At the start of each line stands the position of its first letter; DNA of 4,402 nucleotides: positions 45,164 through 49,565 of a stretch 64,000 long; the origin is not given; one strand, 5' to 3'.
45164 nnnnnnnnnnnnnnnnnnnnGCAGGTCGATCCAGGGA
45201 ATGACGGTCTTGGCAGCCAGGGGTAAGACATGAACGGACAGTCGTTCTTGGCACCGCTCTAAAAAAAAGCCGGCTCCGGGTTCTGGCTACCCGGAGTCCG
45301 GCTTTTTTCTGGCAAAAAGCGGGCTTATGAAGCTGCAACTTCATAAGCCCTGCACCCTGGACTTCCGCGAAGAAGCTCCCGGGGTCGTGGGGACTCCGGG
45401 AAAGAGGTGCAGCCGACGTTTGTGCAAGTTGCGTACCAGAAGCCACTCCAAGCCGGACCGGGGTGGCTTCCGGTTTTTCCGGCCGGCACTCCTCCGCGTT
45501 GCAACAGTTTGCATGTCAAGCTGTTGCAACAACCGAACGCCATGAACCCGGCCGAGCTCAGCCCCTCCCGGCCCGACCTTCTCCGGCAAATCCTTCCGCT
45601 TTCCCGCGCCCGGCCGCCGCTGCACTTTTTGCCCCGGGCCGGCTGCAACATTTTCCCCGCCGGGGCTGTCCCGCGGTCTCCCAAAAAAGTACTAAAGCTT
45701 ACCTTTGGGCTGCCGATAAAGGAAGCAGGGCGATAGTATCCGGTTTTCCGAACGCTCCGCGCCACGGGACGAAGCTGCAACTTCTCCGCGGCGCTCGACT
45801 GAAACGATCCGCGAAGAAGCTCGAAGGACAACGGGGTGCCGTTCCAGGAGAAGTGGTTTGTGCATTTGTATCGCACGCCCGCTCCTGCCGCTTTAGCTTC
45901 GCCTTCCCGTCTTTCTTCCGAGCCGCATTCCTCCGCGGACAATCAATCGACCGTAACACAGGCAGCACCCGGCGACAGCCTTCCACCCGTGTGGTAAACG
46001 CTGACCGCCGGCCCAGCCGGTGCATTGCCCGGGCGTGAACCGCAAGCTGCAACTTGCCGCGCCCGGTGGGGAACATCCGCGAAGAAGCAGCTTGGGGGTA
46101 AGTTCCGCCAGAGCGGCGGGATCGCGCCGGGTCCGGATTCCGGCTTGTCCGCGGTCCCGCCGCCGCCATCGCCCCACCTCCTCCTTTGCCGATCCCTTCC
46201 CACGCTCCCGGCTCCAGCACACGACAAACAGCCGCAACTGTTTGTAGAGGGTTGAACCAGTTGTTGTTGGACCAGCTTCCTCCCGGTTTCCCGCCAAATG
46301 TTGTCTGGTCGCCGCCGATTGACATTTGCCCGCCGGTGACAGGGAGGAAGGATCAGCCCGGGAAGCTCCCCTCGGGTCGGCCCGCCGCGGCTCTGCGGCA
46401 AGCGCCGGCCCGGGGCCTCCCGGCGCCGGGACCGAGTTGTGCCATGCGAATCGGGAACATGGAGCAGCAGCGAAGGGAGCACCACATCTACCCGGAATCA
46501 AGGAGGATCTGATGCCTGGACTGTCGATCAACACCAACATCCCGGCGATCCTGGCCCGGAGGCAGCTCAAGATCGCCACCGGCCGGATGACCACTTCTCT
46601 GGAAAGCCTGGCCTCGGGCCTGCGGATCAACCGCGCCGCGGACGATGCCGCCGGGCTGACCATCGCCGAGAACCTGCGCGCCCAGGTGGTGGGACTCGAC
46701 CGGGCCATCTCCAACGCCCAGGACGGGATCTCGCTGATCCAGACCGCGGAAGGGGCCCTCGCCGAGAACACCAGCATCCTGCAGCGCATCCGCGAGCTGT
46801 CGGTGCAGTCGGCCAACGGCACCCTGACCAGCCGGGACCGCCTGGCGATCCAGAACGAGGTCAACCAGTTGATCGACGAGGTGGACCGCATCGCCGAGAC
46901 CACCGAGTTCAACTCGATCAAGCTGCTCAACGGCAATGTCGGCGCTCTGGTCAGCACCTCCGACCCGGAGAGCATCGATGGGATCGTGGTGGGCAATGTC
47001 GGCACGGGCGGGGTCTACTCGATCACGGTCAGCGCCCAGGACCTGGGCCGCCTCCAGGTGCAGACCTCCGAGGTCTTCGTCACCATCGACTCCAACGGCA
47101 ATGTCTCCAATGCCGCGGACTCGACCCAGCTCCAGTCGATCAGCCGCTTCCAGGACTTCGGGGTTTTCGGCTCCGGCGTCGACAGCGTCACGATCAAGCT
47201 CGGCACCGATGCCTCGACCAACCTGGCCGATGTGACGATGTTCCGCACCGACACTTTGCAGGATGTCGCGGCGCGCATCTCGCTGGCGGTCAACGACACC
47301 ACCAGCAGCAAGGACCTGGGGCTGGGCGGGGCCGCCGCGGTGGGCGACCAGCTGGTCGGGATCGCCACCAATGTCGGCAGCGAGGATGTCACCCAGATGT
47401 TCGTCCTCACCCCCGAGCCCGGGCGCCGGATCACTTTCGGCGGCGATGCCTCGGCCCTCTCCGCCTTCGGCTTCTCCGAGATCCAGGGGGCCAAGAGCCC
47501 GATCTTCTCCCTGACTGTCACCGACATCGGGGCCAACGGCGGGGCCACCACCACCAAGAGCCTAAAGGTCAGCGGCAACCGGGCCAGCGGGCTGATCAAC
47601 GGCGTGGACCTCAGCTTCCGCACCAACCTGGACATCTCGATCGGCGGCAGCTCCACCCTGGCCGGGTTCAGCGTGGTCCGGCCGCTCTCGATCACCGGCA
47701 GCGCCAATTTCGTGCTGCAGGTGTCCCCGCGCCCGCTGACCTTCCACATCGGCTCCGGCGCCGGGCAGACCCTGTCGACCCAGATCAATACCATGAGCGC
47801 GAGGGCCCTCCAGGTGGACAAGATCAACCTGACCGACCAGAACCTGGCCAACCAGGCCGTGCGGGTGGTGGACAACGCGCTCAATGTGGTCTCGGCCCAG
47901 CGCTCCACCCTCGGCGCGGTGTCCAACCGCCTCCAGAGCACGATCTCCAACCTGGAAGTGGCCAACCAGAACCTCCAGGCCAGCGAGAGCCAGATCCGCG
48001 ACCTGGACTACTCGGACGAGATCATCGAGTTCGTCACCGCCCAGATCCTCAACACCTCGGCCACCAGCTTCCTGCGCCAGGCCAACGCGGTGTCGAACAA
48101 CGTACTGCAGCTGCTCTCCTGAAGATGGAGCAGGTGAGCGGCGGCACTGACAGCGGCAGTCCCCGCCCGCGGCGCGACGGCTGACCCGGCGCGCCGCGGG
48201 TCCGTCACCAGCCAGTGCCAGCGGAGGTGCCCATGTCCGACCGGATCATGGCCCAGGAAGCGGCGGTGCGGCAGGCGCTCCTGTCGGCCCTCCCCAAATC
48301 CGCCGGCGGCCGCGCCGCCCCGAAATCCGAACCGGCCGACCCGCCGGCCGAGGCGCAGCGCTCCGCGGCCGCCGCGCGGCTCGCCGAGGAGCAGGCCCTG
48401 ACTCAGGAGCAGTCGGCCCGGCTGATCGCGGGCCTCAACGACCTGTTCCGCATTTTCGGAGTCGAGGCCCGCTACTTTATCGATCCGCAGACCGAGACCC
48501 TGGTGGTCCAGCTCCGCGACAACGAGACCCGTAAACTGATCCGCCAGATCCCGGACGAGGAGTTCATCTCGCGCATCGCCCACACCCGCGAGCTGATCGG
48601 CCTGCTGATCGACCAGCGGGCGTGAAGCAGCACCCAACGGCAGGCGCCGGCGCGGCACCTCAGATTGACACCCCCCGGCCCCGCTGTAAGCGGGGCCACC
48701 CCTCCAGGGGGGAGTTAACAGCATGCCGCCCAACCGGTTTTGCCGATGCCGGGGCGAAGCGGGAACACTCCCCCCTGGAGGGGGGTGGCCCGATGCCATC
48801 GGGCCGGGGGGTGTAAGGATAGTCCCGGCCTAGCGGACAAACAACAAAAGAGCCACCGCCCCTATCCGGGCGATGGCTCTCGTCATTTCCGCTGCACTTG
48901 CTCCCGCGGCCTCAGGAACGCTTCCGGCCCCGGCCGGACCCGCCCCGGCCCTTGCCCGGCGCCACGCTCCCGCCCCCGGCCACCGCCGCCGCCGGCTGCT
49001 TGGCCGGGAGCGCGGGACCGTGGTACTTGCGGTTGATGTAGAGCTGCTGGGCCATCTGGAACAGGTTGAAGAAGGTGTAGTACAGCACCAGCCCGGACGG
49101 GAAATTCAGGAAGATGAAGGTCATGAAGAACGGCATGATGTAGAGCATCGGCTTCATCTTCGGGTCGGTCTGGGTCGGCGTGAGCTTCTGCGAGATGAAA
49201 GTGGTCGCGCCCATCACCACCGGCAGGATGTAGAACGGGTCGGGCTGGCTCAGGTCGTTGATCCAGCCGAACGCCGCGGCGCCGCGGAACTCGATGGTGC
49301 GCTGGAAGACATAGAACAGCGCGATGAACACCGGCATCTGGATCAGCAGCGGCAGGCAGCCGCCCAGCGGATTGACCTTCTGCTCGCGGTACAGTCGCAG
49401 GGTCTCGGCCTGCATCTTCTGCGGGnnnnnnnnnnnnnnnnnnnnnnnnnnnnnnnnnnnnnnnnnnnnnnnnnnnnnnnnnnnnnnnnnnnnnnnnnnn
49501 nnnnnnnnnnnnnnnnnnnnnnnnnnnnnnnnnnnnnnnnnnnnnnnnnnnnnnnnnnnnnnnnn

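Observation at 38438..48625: Four tandem flagellin paralogues separated by 0.68, 0.90 and 1.33 kb non-coding spacers, with sigma28 promoters far upstream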

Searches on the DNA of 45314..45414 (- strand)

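Call 56: build_rna_model(alignment_id=A4)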
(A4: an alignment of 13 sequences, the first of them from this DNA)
Model R1 built from alignment A4 (13 sequences, 109 columns); structure: RNAalifold consensus.
model positions 104; base pairs 29; branch points 2; effective number of sequences 1.28; information 0.589 bits per position. Calibrated on 0.2 Mb of random sequence (short: E-values are rough).
structure used (alignment columns):
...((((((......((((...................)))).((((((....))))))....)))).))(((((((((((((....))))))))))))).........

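Call 57: search_with_rna_model(model_id=R1, sources=[window, L001, L002, L003, L004, L005, L042, L043, L044, L045, L047, L048, L049, L050, L051, L052, L086, L087, L088, L090, L091, L006, L007, L008, L009, L010, L011, L013, L019, L023, L030, L031, L040, L053, L059, L065, L077, L078, L083], max_evalue=1)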
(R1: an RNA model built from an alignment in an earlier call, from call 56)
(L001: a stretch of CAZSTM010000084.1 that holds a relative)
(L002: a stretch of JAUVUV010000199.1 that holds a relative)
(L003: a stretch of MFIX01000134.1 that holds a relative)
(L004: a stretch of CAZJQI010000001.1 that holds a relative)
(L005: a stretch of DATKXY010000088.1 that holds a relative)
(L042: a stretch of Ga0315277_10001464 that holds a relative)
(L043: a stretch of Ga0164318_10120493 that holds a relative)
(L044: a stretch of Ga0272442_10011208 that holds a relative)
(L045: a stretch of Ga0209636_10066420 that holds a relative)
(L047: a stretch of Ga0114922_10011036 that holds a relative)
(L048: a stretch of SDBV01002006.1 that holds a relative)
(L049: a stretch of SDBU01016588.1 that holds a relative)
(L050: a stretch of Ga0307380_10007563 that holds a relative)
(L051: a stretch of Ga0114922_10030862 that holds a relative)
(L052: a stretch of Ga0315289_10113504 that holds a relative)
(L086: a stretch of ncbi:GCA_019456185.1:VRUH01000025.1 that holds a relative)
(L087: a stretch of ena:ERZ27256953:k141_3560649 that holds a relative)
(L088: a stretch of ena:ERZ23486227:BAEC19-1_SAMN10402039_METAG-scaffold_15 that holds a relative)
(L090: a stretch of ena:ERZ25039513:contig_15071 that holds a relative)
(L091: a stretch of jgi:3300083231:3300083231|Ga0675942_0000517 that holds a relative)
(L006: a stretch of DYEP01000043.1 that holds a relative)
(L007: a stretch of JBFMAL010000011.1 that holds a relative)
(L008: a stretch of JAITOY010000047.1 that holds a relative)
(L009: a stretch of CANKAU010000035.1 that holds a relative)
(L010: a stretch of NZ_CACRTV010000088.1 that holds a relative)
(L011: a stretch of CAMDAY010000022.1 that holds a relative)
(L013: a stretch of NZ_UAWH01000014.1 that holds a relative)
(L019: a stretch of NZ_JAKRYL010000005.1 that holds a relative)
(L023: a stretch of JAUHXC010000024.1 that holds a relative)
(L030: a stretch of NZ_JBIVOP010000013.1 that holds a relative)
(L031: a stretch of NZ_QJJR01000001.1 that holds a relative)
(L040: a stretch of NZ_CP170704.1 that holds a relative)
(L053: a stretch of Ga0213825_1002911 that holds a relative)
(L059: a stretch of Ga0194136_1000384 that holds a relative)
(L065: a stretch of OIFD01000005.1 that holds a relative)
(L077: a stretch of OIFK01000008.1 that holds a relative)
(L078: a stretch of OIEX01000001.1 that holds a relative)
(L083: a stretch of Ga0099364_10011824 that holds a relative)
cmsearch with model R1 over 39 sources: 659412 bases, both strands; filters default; matches with E-value up to 1: 65.
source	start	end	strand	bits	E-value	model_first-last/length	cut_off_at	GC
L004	11802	11906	-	114.9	9.8e-26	1-104/104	no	0.51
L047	7896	8000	-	114.9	9.8e-26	1-104/104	no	0.51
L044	7736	7840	-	114.7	1.1e-25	1-104/104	no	0.5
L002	2226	2328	-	113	3e-25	1-104/104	no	0.49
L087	11818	11922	-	110.7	1.1e-24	1-104/104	no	0.51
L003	4333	4438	-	110.4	1.3e-24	1-104/104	no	0.52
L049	6981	7084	-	110.1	1.6e-24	1-104/104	no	0.5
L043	1990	2094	-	107.6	6.3e-24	1-104/104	no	0.48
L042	10850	10953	-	106.3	1.3e-23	1-104/104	no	0.46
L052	773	876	-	106.3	1.3e-23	1-104/104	no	0.46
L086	11443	11544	-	105.3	2.4e-23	1-104/104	no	0.48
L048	8744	8845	-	103.7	5.8e-23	1-104/104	no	0.47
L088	14251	14352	-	103.7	5.8e-23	1-104/104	no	0.47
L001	8130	8232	-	100.7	3.2e-22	1-104/104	no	0.51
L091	11750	11852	-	100.6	3.4e-22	1-104/104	no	0.5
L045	2686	2789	-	97.7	1.8e-21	1-104/104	no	0.52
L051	879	982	-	96.8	2.9e-21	1-104/104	no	0.53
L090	8788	8892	-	87.4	6.3e-19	1-104/104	no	0.56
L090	6490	6539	-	36.1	3.1e-06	1-104/104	no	0.46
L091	9477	9526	-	35.2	5.1e-06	1-104/104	no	0.4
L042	10826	10893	+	33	1.8e-05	1-104/104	no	0.4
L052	749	816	+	33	1.8e-05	1-104/104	no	0.4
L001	8117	8173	+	32.4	2.5e-05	1-104/104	no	0.4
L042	8525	8665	-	31.8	3.5e-05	1-104/104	no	0.39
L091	11701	11793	+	31.7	3.8e-05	1-104/104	no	0.48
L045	405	454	-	31.5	4.2e-05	1-104/104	no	0.44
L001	5849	5908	-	30.9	5.9e-05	1-104/104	no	0.43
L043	1974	2033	+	30.8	6.2e-05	1-104/104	no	0.42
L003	4340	4369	+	30.8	6.4e-05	68-97/104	no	0.5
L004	11809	11838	+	30.8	6.4e-05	68-97/104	no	0.5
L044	7743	7772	+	30.8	6.4e-05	68-97/104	no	0.5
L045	2693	2722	+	30.8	6.4e-05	68-97/104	no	0.5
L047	7903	7932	+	30.8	6.4e-05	68-97/104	no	0.5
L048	8751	8780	+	30.8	6.4e-05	68-97/104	no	0.5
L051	886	915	+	30.8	6.4e-05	68-97/104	no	0.5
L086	11450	11479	+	30.8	6.4e-05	68-97/104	no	0.5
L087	11825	11854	+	30.8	6.4e-05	68-97/104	no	0.5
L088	14258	14287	+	30.8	6.4e-05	68-97/104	no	0.5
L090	8795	8824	+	30.8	6.4e-05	68-97/104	no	0.5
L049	6988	7017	+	28.7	0.0002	68-97/104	no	0.47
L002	2233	2262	+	28.7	0.0002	68-97/104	no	0.47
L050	11964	12055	-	27.5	0.00042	1-104/104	no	0.43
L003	1968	2016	-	26.9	0.00057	1-104/104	no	0.49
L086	9172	9220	-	25.6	0.0012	1-104/104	no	0.49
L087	9574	9622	-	25.6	0.0012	1-104/104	no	0.49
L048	6476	6524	-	25.2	0.0015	1-104/104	no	0.47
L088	11983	12031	-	25.2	0.0015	1-104/104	no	0.47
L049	4630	4715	-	25.1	0.0016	1-104/104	no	0.44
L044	5372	5421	-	24.1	0.0029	1-104/104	no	0.46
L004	9445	9489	-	24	0.003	1-104/104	no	0.44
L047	5539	5583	-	24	0.003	1-104/104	no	0.44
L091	9458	9520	+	22.1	0.0089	1-104/104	no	0.38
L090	6498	6525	+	19.9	0.03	69-96/104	no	0.61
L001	5828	5887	+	17.2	0.15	1-104/104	no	0.35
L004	9424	9487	+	16.6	0.21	1-104/104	no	0.38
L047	5518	5581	+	16.6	0.21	1-104/104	no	0.38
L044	8230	8339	-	16.5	0.22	1-104/104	no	0.5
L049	4621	4672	+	16.3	0.25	1-104/104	no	0.38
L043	2044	2153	+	16.3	0.25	1-104/104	no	0.43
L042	11320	11421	-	14.6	0.62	1-104/104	no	0.49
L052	1243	1344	-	14.6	0.62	1-104/104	no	0.49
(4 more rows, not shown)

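Call 75: search_with_rna_model(model_id=R1, sources=[window, L001, L002, L003, L004, L042, L043, L044, L045, L047, L048, L049, L051, L086, L087, L090, L091], max_evalue=1e-10, make_alignment=true)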
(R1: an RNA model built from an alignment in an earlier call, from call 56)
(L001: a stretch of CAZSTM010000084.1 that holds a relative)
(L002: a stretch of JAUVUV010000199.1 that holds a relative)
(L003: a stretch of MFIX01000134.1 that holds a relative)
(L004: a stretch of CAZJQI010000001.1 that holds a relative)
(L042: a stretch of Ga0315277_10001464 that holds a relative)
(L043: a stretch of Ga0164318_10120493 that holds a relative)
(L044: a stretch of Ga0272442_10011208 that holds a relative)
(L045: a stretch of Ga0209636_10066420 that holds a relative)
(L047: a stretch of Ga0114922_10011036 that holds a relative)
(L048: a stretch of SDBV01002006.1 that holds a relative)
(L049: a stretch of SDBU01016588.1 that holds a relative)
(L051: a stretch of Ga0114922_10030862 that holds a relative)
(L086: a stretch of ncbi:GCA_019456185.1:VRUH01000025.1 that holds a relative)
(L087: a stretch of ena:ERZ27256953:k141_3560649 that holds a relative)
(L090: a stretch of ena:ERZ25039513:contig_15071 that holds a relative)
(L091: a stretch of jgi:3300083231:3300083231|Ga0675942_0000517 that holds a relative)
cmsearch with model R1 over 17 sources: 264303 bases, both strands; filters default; matches with E-value up to 1e-10: 17.
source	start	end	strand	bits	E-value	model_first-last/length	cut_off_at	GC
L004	11802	11906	-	114.9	3.9e-26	1-104/104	no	0.51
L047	7896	8000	-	114.9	3.9e-26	1-104/104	no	0.51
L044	7736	7840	-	114.7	4.4e-26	1-104/104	no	0.5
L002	2226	2328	-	113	1.2e-25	1-104/104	no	0.49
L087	11818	11922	-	110.7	4.5e-25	1-104/104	no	0.51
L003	4333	4438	-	110.4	5.3e-25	1-104/104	no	0.52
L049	6981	7084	-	110.1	6.3e-25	1-104/104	no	0.5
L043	1990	2094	-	107.6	2.5e-24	1-104/104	no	0.48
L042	10850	10953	-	106.3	5.2e-24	1-104/104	no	0.46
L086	11443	11544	-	105.3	9.6e-24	1-104/104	no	0.48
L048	8744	8845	-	103.7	2.3e-23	1-104/104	no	0.47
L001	8130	8232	-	100.7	1.3e-22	1-104/104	no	0.51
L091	11750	11852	-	100.6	1.4e-22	1-104/104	no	0.5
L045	2686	2789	-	97.7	7.1e-22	1-104/104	no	0.52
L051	879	982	-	96.8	1.2e-21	1-104/104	no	0.53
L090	8788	8892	-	87.4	2.5e-19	1-104/104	no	0.56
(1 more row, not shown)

Alignment A8: 17 matches aligned to the model, 108 columns, each read 5' to 3' on its own strand. Consensus structure (alignment columns), stored with it:
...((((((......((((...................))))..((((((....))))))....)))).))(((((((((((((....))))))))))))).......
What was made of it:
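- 45314..45438 (-): Predicted sRNA-A unit: sigma-54-type promoter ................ (45438->45423), RNA of about 100 nt, terminator hairpin 45350->45321 plus T-run. It contains repeat copy A (box at 45364-45376 on the + strand). Model R1 gives one hit of 87-115 bits per relative (calls 57, 75).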

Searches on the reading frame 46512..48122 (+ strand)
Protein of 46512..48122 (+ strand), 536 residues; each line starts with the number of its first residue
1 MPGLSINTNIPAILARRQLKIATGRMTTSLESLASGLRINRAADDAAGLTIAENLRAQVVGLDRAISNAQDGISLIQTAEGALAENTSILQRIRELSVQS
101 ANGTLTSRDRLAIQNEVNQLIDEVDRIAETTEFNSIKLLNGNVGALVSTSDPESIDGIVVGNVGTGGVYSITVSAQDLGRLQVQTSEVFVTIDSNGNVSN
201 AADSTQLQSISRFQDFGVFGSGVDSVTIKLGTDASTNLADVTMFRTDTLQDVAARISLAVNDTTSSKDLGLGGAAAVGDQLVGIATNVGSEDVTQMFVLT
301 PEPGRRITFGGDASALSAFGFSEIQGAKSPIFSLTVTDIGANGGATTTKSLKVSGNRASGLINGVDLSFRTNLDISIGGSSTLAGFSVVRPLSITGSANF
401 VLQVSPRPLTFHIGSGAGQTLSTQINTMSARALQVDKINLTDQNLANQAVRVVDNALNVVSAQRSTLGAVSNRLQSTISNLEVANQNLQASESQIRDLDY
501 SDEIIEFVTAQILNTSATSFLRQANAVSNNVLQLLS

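Call 19: search_protein_families(library=pfam, proteins=[window:46512-48122:+])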
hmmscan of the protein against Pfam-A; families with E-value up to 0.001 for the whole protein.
window:46512-48122:+ (536 aa): 2 families
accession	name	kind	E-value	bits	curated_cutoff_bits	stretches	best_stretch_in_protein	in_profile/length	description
PF00669.25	Flagellin_N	-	3.2e-42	144.3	26.6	1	6-142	1-137/139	Bacterial flagellin N-terminal helical region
PF00700.27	Flagellin_C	-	1.2e-20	74.1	23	1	451-535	2-86/86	Bacterial flagellin C-terminal helical region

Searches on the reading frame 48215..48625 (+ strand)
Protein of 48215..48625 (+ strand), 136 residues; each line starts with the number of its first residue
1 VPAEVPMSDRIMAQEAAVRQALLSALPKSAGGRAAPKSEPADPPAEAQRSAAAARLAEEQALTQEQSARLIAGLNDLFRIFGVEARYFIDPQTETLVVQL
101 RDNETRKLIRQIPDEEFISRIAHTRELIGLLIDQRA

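Call 19: search_protein_families(library=pfam, proteins=[window:48215-48625:+])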
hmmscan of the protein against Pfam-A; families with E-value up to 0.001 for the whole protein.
window:48215-48625:+ (136 aa): 1 family
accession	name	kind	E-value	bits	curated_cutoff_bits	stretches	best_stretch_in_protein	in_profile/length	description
PF03646.20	FlaG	-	3.2e-16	59.7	23.8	1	44-134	11-101/101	FlaG protein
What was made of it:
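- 48215..48625 (+): flaG. Pfam FlaG (call 19).
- Checked: FlaG is at 48215-48625 (call 19).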

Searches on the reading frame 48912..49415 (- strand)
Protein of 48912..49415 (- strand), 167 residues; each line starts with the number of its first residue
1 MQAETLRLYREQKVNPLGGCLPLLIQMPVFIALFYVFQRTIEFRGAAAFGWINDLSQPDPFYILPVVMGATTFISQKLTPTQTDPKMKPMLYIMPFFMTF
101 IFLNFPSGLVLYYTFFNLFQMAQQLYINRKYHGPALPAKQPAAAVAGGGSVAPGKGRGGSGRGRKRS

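Call 67: search_protein_families(library=pfam, proteins=[window:48912-49415:-], max_evalue=0.00001)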
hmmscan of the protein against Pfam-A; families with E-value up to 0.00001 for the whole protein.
window:48912-49415:- (167 aa): 1 family
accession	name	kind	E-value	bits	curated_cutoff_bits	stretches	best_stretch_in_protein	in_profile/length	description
PF02096.25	60KD_IMP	-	1.7e-42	145.6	35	1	1-129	51-163/163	60Kd inner membrane protein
